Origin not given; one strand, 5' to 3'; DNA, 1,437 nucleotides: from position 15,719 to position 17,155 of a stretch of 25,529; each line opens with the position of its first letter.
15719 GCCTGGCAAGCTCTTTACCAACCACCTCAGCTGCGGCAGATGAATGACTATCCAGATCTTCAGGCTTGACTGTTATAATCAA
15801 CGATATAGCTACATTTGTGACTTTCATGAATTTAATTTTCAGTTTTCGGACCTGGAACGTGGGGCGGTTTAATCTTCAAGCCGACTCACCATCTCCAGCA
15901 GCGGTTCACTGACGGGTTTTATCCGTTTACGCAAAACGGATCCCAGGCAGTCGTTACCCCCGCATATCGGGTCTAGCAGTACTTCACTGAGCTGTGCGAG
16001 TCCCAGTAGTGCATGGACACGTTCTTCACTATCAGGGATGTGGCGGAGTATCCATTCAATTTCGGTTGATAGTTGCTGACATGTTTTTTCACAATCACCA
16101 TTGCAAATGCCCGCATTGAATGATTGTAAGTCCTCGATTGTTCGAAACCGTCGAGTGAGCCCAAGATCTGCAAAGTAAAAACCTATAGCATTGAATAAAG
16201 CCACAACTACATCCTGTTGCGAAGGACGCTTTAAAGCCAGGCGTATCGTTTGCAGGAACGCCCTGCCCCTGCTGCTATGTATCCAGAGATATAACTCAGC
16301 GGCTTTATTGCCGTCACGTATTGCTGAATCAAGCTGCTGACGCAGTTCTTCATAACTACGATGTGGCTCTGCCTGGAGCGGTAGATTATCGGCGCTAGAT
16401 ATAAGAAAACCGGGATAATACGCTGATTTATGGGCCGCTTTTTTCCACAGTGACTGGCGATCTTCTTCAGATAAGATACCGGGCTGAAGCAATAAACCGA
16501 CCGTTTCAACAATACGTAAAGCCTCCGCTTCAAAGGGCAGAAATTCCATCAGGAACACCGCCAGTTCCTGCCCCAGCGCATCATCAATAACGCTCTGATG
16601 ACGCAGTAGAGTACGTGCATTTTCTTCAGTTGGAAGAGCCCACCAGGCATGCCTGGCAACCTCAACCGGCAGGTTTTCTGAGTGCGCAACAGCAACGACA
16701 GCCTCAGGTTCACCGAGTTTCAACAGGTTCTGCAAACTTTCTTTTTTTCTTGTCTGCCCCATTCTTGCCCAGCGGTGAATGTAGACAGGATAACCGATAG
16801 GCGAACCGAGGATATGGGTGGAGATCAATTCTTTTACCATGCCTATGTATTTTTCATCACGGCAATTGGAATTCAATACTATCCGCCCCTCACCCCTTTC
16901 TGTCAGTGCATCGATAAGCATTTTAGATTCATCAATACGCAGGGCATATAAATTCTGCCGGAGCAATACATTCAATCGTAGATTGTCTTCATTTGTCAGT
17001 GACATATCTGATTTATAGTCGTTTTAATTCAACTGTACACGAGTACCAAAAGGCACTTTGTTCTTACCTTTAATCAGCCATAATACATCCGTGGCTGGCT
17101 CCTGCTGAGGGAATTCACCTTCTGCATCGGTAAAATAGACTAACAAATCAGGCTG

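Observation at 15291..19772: Coupled Sel1 - MoxR AAA+ - HExxH/VWA - DsrS - hypothetical operon: candidate ATP-driven remodelling system for sulfur oxidation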

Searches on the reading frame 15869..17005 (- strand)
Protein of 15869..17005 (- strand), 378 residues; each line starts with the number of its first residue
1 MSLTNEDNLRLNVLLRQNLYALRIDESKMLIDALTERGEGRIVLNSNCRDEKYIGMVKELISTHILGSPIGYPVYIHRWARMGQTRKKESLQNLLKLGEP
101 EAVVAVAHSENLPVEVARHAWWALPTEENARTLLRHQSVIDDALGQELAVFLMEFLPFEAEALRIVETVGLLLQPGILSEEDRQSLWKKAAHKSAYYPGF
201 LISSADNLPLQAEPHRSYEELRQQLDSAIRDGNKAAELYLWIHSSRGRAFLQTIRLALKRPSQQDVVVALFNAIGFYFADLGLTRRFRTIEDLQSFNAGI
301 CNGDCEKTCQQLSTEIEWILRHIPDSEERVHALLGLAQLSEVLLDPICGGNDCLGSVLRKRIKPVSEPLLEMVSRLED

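Call 3: search_protein_families(library=pfam, proteins=[window:15869-17005:-], max_evalue=0.01)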
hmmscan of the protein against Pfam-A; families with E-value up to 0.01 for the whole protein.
window:15869-17005:- (378 aa): 0 families

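Call 4: search_protein_families(library=ncbifam, proteins=[window:15869-17005:-], max_evalue=0.01)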
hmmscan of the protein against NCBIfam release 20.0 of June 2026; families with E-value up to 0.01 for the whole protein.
window:15869-17005:- (378 aa): 0 families

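Call 8: find_homologous_proteins(query=window:15869-17005:-)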
Query window:15869-17005:- (378 aa): 2055 proteins with E <= 0.001 among 8000 candidates; the best 120 are listed.
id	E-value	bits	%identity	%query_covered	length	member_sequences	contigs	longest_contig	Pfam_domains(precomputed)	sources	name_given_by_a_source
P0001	1.7e-229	779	91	100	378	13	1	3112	-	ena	-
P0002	1.5e-205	700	81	100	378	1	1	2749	-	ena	-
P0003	2.0e-205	700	82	100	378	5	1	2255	-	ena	-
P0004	1.6e-187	641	73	100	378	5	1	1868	-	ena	-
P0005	1.8e-187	641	73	100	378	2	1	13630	-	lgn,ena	-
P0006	2.1e-187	641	75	100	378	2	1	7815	-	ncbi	-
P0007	2.4e-187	641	73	100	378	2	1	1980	-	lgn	-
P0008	5.9e-187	639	73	100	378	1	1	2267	-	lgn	-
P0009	8.7e-187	639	75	100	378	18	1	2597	-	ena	-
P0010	3.3e-185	634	74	100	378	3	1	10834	-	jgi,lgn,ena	-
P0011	2.8e-183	627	73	100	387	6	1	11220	-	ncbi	-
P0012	5.2e-183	626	73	100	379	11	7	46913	-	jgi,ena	jgi:hypothetical protein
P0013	2.3e-180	618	74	100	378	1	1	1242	-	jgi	jgi:hypothetical protein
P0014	2.5e-180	617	73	100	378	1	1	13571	-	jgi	jgi:hypothetical protein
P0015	5.5e-180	616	73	100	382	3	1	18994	-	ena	-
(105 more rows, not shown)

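Call 19: find_related_loci(query=A1, collection=genome_contigs, flank=10000)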
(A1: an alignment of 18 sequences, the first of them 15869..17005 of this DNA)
Query A1 (378 aa) in genome_contigs; peptide patterns used: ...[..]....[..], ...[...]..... (x = any residue, [..] = any of these).
600 stretches matched a pattern (row limit reached: there are more); 471 encode a relative of the query (tblastn E <= 1e-3); the best 80 are kept; 80 distinct loci.
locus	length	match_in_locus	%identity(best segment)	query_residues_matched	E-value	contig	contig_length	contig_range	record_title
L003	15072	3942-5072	75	1-377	0e+0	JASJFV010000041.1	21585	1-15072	MAG: Gammaproteobacteria bacterium isolate ChSd.bin.21 ChesSed_k141_1361425, whole genome shotgun sequence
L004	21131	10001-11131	70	1-377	3e-176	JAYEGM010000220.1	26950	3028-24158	MAG: Pseudomonadota bacterium isolate MAG246 MAG246_220, whole genome shotgun sequence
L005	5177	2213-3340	56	3-377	1e-139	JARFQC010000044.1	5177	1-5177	MAG: Arenicellales bacterium isolate MAG_Ve_Sed_14 k141_663346, whole genome shotgun sequence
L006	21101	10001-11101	47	1-371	2e-107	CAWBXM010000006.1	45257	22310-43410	MAG: uncultured Gammaproteobacteria bacterium isolate MFD03551.bin.2.3 genome assembly, contig: contig_101276, whole gen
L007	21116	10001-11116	49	1-376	3e-107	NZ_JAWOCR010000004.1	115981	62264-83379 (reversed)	MAG: Thiohalophilus sp. isolate BLK5-1.bin.48 k191_1668227, whole genome shotgun sequence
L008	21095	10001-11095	48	1-370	5e-107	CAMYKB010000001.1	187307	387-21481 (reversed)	MAG: uncultured Gammaproteobacteria bacterium isolate ES_M_Gamma_082 genome assembly, contig: scaffold_7, whole genome s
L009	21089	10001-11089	48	1-369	9e-107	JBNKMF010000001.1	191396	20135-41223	MAG: Gammaproteobacteria bacterium isolate H1.bin.24.strict NODE_1_length_191396_cov_134.944820, whole genome shotgun se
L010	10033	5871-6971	48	1-373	2e-106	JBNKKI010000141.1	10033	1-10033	MAG: Gammaproteobacteria bacterium isolate H1H2.bin.43.orig k141_1496837, whole genome shotgun sequence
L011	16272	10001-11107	47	1-376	9e-107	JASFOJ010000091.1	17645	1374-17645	MAG: Gammaproteobacteria bacterium isolate D0819M02metaG_Bin_688 D0819M02metaG_FD_scaffold_604_c1, whole genome shotgun 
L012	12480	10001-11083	48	1-369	3e-106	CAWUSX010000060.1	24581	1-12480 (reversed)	MAG: uncultured Gammaproteobacteria bacterium isolate HER19_SLT_250_bin_4_1 genome assembly, contig: HER19_SLT_250_bin_4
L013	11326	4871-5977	46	1-376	2e-106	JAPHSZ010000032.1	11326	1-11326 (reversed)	MAG: Gammaproteobacteria bacterium isolate N3S-Bin_7 c_000000724693, whole genome shotgun sequence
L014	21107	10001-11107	47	1-377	2e-106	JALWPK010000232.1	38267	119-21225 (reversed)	MAG: Gammaproteobacteria bacterium isolate M2_maxbin2_scaf2bin.326 M2_NODE_760_length_38267_cov_13.182171, whole genome 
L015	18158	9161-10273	46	1-376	6e-106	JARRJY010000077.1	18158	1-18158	MAG: Gammaproteobacteria bacterium isolate Spart_032_MAG scaffold_7319, whole genome shotgun sequence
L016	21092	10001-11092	47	3-370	4e-106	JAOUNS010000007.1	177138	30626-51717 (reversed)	MAG: Gammaproteobacteria bacterium isolate 8_1_May_SF_Bin12 8_1_May_SF_Bin12_scaffold_8_c2, whole genome shotgun sequenc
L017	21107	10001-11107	47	1-377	7e-106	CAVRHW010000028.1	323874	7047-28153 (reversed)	MAG: uncultured Gammaproteobacteria bacterium isolate MFD05684.bin.2.96 genome assembly, contig: contig_86088, whole gen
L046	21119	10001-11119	45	1-376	6e-101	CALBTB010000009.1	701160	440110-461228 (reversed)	MAG TPA_asm: uncultured Gammaproteobacteria bacterium isolate SRR7515933_bin.16_CONCOCT_v1.1_MAG genome assembly, contig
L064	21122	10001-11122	45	1-376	5e-98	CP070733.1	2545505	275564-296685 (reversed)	MAG: Pseudomonadota bacterium isolate bin408 chromosome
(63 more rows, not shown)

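Call 24: search_protein_families(library=pfam, proteins=[L046:21-1646:+, L046:1664-2665:+, L046:2840-3607:+, L046:4878-7022:-, L046:7375-8334:+, L046:8340-9008:+, L046:9024-9995:+, L046:11140-11679:+, L046:11696-13015:+, L046:13016-13990:+], max_evalue=0.0001)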
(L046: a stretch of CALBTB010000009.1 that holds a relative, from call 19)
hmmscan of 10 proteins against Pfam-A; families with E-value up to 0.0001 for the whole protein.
L046:21-1646:+ (541 aa): 3 families
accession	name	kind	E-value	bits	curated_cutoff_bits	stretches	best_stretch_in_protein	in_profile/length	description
PF00664.28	ABC_membrane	-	1.3e-53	182.9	28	1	1-255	16-272/274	ABC transporter transmembrane region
PF00005.33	ABC_tran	-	1.2e-33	117.1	25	1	317-467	1-137/137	ABC transporter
PF02463.25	SMC_N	-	4.5e-07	30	40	1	357-509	110-211/220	RecF/RecN/SMC N terminal domain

L046:1664-2665:+ (333 aa): 1 family
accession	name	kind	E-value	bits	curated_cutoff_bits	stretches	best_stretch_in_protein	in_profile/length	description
PF02606.20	LpxK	-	2.7e-110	369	27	1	23-325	2-324/328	Tetraacyldisaccharide-1-P 4'-kinase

L046:2840-3607:+ (255 aa): 2 families
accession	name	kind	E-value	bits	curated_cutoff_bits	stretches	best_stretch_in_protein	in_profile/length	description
PF02348.25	CTP_transf_3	-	1.2e-60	205.5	22.6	1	4-223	1-216/217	Cytidylyltransferase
PF12804.13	NTP_transf_3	-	6.7e-11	43.1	27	1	19-122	16-117/160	MobA-like NTP transferase domain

L046:4878-7022:- (714 aa): 3 families
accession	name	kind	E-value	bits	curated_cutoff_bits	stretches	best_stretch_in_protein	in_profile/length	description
PF10150.14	RNase_E_G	-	1.1e-101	340.2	25.5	1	121-390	1-269/270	Ribonuclease E/G family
PF20833.2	RNase_E_G_Thio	-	3.3e-33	114.1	26.8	1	402-486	1-85/86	RNase E/G, Thioredoxin-like domain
PF00575.29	S1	-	3.4e-08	34.2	22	1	37-117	3-72/74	S1 RNA binding domain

L046:7375-8334:+ (319 aa): 2 families
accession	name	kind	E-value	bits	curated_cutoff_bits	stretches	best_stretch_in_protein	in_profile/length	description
PF00849.27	PseudoU_synth_2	-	7.7e-30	104.6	26.8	1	104-252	2-152/152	RNA pseudouridylate synthase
PF01479.30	S4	-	4.3e-11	42.8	22.8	1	24-70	1-48/48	S4 domain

L046:8340-9008:+ (222 aa): 5 families
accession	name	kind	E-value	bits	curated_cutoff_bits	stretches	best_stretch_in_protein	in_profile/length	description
PF13419.12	HAD_2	-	9.5e-36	124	23.8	1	8-185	2-178/178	Haloacid dehalogenase-like hydrolase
PF00702.32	Hydrolase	-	1.2e-26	94.7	26.4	1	5-179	2-191/191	haloacid dehalogenase-like hydrolase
PF13242.12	Hydrolase_like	-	1.5e-15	57.3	22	1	141-206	3-71/75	HAD-hyrolase-like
PF12710.13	HAD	-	1.4e-06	29.3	27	1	7-175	1-188/189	haloacid dehalogenase-like hydrolase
PF08282.18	Hydrolase_3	-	3.8e-06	27.3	20.9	0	148-187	192-230/255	haloacid dehalogenase-like hydrolase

L046:9024-9995:+ (323 aa): 2 families
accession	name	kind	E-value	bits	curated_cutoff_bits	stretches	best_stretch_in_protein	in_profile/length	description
PF01343.23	Peptidase_S49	-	1.7e-36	125.9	24.9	1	139-282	6-149/154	Peptidase family S49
PF25145.1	NfeD1b_N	-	1.5e-06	28.3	40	1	102-178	27-98/189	NfeD1b, N-terminal domain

L046:11140-11679:+ (179 aa): 0 families

L046:11696-13015:+ (439 aa): 2 families
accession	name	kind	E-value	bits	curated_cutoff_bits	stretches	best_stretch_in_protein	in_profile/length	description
PF03781.23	FGE-sulfatase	-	6.4e-33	114.9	23.3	2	206-335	9-122/255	Sulfatase-modifying factor enzyme 1-like domain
PF12867.12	DinB_2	-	2.8e-06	28.2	24.8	1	34-168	2-127/128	DinB superfamily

L046:13016-13990:+ (324 aa): 1 family
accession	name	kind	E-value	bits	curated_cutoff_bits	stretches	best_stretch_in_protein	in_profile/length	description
PF10017.15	Methyltransf_33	-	3.9e-116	387.8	23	1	22-320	2-303/304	Histidine-specific methyltransferase, SAM-dependent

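Call 49: search_solved_structures(query=A1, max_evalue=1)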
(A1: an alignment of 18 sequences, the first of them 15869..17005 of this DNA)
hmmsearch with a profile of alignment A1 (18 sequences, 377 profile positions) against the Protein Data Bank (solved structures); distinct sequences matched with E-value up to 1: 2.
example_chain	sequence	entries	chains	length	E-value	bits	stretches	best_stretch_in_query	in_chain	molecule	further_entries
5v7q_N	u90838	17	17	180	0.18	14.2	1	241-317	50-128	50S ribosomal protein L17 | Large ribosomal subunit protein bL17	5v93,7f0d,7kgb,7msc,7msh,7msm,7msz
9rif_B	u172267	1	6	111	0.39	13.1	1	112-157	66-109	Oocyst rupture protein 2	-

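Call 58: predict_structure(alignment_id=A1)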
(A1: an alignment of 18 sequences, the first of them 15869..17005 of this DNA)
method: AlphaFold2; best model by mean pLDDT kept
length: 378 residues; sequences in the alignment: 18
mean_pLDDT: 90.7   pTM: 0.83
mean pLDDT of the five models: 90.7, 84.5, 82.7, 82.6, 81.4
residues with pLDDT >= 90: 270; 70-90: 95; 50-70: 13; < 50: 0
segments of 3 or more residues with pLDDT < 50: none
pLDDT, mean of each block of 10 residues (from residue 1): 83 91 92 93 85 89 84 75 71 91 90 94 95 95 95 91 93 92 92 91 92 94 96 97 97 93 90 95 92 94 90 96 93 96 84 81 93 94
secondary structure, 60 per line:
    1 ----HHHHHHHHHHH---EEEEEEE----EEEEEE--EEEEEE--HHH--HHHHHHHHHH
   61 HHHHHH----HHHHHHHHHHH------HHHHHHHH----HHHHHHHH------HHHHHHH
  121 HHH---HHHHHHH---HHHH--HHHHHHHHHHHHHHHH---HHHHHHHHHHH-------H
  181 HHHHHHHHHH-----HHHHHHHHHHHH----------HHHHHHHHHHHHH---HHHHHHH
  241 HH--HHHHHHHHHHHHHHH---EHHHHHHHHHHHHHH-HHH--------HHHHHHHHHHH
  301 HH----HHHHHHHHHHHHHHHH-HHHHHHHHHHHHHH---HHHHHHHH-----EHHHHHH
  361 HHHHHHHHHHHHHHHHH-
elements in order: H5-15 E19-25 E30-35 E38-43 H51-66 H71-81 H88-95 H100-107 H114-123 H127-133 H137-140 H143-158 H162-172 H180-190 H196-207 H218-230 H234-242 H245-259 H264-277 H290-302 H307-322 H324-337 H341-348 H355-377

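Call 62: fold_search(model_id=the predicted structure, library=pdb)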
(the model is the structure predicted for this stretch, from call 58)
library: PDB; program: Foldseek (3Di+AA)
matches with E <= 10: 268; with E <= 0.001: 0
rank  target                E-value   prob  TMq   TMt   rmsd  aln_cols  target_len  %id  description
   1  4hny_A                2.4e-01  0.28  0.23  0.14  19.9       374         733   13  Apo N-terminal acetyltransferase complex A (released 2014-03-26)
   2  2dqm                  2.8e-01  0.30  0.22  0.12  16.7       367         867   12  Crystal Structure of Aminopeptidase N complexed with bestatin (released 2006-08-01)
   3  5mfr                  2.9e-01  0.14  0.18  0.10  19.4       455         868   12  The crystal structure of E. coli Aminopeptidase N in complex with 7-amino-5,7,8,9-tetrahydrobenzocyclohepten-6-one (released 2017-04-19)
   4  5mff_A                4.7e-01  0.14  0.16  0.20  16.2       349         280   11  Designed armadillo repeat protein YIIIM5AII in complex with peptide (RR)5 (released 2017-09-13)
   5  1h6k_B                4.9e-01  0.16  0.17  0.11  18.9       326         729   10  nuclear Cap Binding Complex (released 2001-09-13)
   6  2dq6                  5.4e-01  0.15  0.21  0.12  20.0       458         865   12  Crystal Structure of Aminopeptidase N from Escherichia coli (released 2006-08-01)
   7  4xmz                  5.4e-01  0.15  0.18  0.10  18.4       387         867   14  Crystal Structure of Met260Ala mutant of E. coli Aminopeptidase N in complex with 2,4-diaminobutyric acid (released 2016-01-27)
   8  8ga7                  7.0e-01  0.14  0.19  0.15  20.7       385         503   14  Geometrically programmable nanomaterial construction using regularized protein building blocks (released 2024-03-13)
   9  6rai_B                7.3e-01  0.04  0.10  0.07  24.6       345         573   15  Heterodimeric ABC exporter TmrAB in ATP-bound outward-facing occluded conformation (released 2019-07-31)
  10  7q3l_A                7.6e-01  0.14  0.20  0.12  17.1       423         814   12  Human 17S U2 snRNP 5' domain (released 2022-03-30)
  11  7cgg_A                9.5e-01  0.13  0.18  0.19  16.5       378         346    8  Crystal Structure of PUF-8 in Complex with PBE-RNA (released 2021-07-07)
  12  9ce3_A                9.5e-01  0.12  0.19  0.08  20.4       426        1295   14  Structure of the TSC:WIPI3 lysosomal recruitment complex (released 2024-12-04)
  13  4r10_A                9.9e-01  0.20  0.28  0.22  16.4       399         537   10  A conserved phosphorylation switch controls the interaction between cadherin and beta-catenin in vitro and in vivo (released 2015-04-29)
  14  6s9p_A                9.9e-01  0.11  0.19  0.20  17.2       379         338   13  Designed Armadillo Repeat protein internal Lock2 fused to target peptide KRKAKITWKR (released 2020-02-19)
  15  7mwc_A                9.9e-01  0.08  0.15  0.14  20.9       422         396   10  ERAP1 binds peptide C-terminus of a LPF sequence (AAAAFKARKF) (released 2021-07-28)
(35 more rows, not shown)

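Call 64: search_protein_families(library=pfam, proteins=[L064:1332-2546:-, L064:2543-3403:-, L064:3841-5274:+, L064:6411-7667:-, L064:7426-8589:+, L064:12243-13733:+, L064:13694-14704:+, L064:14614-16254:+, L064:17863-19425:+, L064:19432-20595:+], max_evalue=0.0001)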
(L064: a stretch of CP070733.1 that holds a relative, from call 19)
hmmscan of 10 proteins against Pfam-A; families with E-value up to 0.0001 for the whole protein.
L064:1332-2546:- (404 aa): 2 families
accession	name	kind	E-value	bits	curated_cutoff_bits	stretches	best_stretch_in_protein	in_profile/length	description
PF12704.14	MacB_PCD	-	5.7e-48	164.4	27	1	22-243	2-206/207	MacB-like periplasmic core domain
PF02687.27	FtsX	-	2.6e-21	76.3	25.5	1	284-397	2-120/120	FtsX-like permease C-terminal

L064:2543-3403:- (286 aa): 4 families
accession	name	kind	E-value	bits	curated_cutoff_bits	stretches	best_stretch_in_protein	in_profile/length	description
PF00005.33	ABC_tran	-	4e-35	121.8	25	1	84-232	1-136/137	ABC transporter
PF13304.12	AAA_21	-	8.1e-08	33.1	27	0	96-134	1-39/304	AAA domain, putative AbiEii toxin, Type IV TA system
PF02463.25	SMC_N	-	8.1e-06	25.8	40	0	202-273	134-207/220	RecF/RecN/SMC N terminal domain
PF13555.12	AAA_29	-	6.7e-05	23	27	0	86-111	14-39/61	P-loop containing region of AAA domain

L064:3841-5274:+ (477 aa): 4 families
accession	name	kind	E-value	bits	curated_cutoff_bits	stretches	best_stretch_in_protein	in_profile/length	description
PF07690.21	MFS_1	-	1.3e-54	185.9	33.4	2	38-375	2-346/347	Major Facilitator Superfamily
PF00083.30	Sugar_tr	-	4e-10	39.6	22.3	1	38-209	11-195/452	Sugar (and other) transporter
PF21987.2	YajR_YAM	-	1.1e-05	25.6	26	1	431-469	13-51/56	YajR YAM domain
PF06779.20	MFS_4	-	1.2e-05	25.3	26.3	1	27-182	187-338/364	Uncharacterised MFS-type transporter YbfB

L064:6411-7667:- (418 aa): 1 family
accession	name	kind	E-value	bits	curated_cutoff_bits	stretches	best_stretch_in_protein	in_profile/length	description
PF04055.27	Radical_SAM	-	4.1e-22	79.6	29.5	1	136-294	4-165/166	Radical SAM superfamily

L064:7426-8589:+ (387 aa): 2 families
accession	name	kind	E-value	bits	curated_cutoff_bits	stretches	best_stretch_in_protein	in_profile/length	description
PF07728.20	AAA_5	-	9.4e-09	35.8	22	1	64-179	2-126/139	AAA domain (dynein-related subfamily)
PF00004.35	AAA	-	3.2e-07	31.3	21.2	1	64-145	1-73/131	ATPase family associated with various cellular activities (AAA)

L064:12243-13733:+ (496 aa): 2 families
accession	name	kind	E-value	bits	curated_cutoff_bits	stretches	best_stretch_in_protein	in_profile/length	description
PF03781.23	FGE-sulfatase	-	1.6e-40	139.8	23.3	1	253-493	4-254/255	Sulfatase-modifying factor enzyme 1-like domain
PF12867.12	DinB_2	-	1.8e-07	32.1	24.8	1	86-219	4-126/128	DinB superfamily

L064:13694-14704:+ (336 aa): 1 family
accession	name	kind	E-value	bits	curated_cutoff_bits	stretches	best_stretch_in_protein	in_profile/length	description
PF10017.15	Methyltransf_33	-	1.4e-112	376.1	23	1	35-333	2-303/304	Histidine-specific methyltransferase, SAM-dependent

L064:14614-16254:+ (546 aa): 3 families
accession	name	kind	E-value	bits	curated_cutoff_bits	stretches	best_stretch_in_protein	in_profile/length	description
PF00465.25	Fe-ADH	-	1.6e-41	142.1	31.3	1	162-331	3-168/168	Iron-containing alcohol dehydrogenase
PF25137.1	ADH_Fe_C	-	8.2e-29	101.1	27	1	343-544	2-192/194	Fe-containing alcohol dehydrogenase family, C-terminal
PF13685.12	Fe-ADH_2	-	2.9e-11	44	28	1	164-258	1-95/149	Iron-containing alcohol dehydrogenase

L064:17863-19425:+ (520 aa): 0 families

L064:19432-20595:+ (387 aa): 0 families

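Call 66: search_protein_families(library=pfam, proteins=[L006:2660-3136:-, L013:6694-7044:-, L013:7886-9079:-, L015:4929-6071:-, L013:7046-7870:-, L013:9134-9535:+, L012:2798-3118:+, L007:11697-11963:+, L007:12035-13360:+, L012:1097-1420:+], max_evalue=0.001)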
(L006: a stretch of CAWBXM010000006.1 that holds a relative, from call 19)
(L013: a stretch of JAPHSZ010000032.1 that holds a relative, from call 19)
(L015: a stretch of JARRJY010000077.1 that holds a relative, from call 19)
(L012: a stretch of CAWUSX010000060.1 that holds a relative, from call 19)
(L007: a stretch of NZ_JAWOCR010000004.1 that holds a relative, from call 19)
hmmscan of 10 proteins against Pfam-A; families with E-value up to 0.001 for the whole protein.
L006:2660-3136:- (158 aa): 5 families
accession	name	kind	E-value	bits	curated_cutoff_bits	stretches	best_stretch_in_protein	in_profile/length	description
PF13673.13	Acetyltransf_10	-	7.1e-15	55.6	23.6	1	52-158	26-128/128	Acetyltransferase (GNAT) domain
PF00583.31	Acetyltransf_1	-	2.7e-14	53.9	20.7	1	29-136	4-116/116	Acetyltransferase (GNAT) family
PF13508.13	Acetyltransf_7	-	6.1e-12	46.2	27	1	58-137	4-83/84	Acetyltransferase (GNAT) domain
PF08445.16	FR47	-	0.00056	20.3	22.1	0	84-143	24-84/86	FR47-like protein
PF13444.12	Acetyltransf_5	-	0.00076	20.6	22.4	0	43-85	17-59/102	Acetyltransferase (GNAT) domain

L013:6694-7044:- (116 aa): 1 family
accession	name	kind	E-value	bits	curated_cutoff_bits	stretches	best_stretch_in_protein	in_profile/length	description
PF03960.21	ArsC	-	1.3e-21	77.1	24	1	6-112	1-78/79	ArsC family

L013:7886-9079:- (397 aa): 2 families
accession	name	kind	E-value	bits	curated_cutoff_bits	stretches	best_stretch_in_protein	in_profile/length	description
PF00155.27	Aminotran_1_2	-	1.3e-45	156.6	19.7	1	32-360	4-338/361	Aminotransferase class I and II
PF12897.13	Asp_aminotransf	-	3.8e-05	23.1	27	1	171-382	177-396/421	Aspartate amino-transferase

L015:4929-6071:- (380 aa): 2 families
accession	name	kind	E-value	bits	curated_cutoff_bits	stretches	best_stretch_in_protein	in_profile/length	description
PF02885.22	Glycos_trans_3N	-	3.2e-13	49.6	26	1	22-86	2-62/63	Glycosyl transferase family, helical bundle domain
PF00591.27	Glycos_transf_3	-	4.1e-06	27.1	27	1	120-373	27-253/253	Glycosyl transferase family, a/b domain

L013:7046-7870:- (274 aa): 4 families
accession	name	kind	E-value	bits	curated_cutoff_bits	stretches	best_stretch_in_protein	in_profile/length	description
PF14805.11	THDPS_N_2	-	6.5e-29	100.3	25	1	3-69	1-67/67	Tetrahydrodipicolinate N-succinyltransferase N-terminal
PF14602.12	Hexapep_2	-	1e-13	51.2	27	1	175-209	1-33/34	Hexapeptide repeat of succinyl-transferase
PF00132.30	Hexapep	-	1.1e-12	47.6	27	2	175-209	1-35/36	Bacterial transferase hexapeptide (six repeats)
PF25084.1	LbH_EIF2B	-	4.1e-05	24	54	1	130-214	26-105/105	EIF2B subunit epsilon LbH domain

L013:9134-9535:+ (133 aa): 2 families
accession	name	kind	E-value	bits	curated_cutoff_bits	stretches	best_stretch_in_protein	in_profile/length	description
PF00903.31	Glyoxalase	-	5.2e-14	53.1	20.6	1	17-130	2-121/121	Glyoxalase/Bleomycin resistance protein/Dioxygenase superfamily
PF13669.12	Glyoxalase_4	-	1.3e-07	32.3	27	1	18-112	1-97/109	Glyoxalase/Bleomycin resistance protein/Dioxygenase superfamily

L012:2798-3118:+ (106 aa): 0 families

L007:11697-11963:+ (88 aa): 3 families
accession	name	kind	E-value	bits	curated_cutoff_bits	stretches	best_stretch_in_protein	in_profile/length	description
PF00462.30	Glutaredoxin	-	8e-17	61.6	22.9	1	4-63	1-60/60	Glutaredoxin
PF05768.20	Glrx-like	-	0.00022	21.9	26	1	3-61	1-58/77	Glutaredoxin-like domain (DUF836)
PF13417.12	GST_N_3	-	0.0005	20.8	22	1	9-64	4-58/75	Glutathione S-transferase, N-terminal domain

L007:12035-13360:+ (441 aa): 2 families
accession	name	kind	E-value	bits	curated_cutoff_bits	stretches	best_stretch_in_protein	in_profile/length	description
PF03781.23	FGE-sulfatase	-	1.4e-39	136.8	23.3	2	202-335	4-122/255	Sulfatase-modifying factor enzyme 1-like domain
PF12867.12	DinB_2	-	0.00011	23.1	24.8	1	37-169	2-126/128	DinB superfamily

L012:1097-1420:+ (107 aa): 1 family
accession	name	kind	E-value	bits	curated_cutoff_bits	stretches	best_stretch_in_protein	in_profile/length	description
PF04358.19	DsrC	-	2e-23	83.3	24.9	1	6-99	6-101/107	DsrC like protein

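Call 96: search_protein_families(library=padloc, proteins=[window:15869-17005:-], max_evalue=0.01)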
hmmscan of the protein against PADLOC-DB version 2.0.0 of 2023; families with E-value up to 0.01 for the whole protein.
window:15869-17005:- (378 aa): 0 families
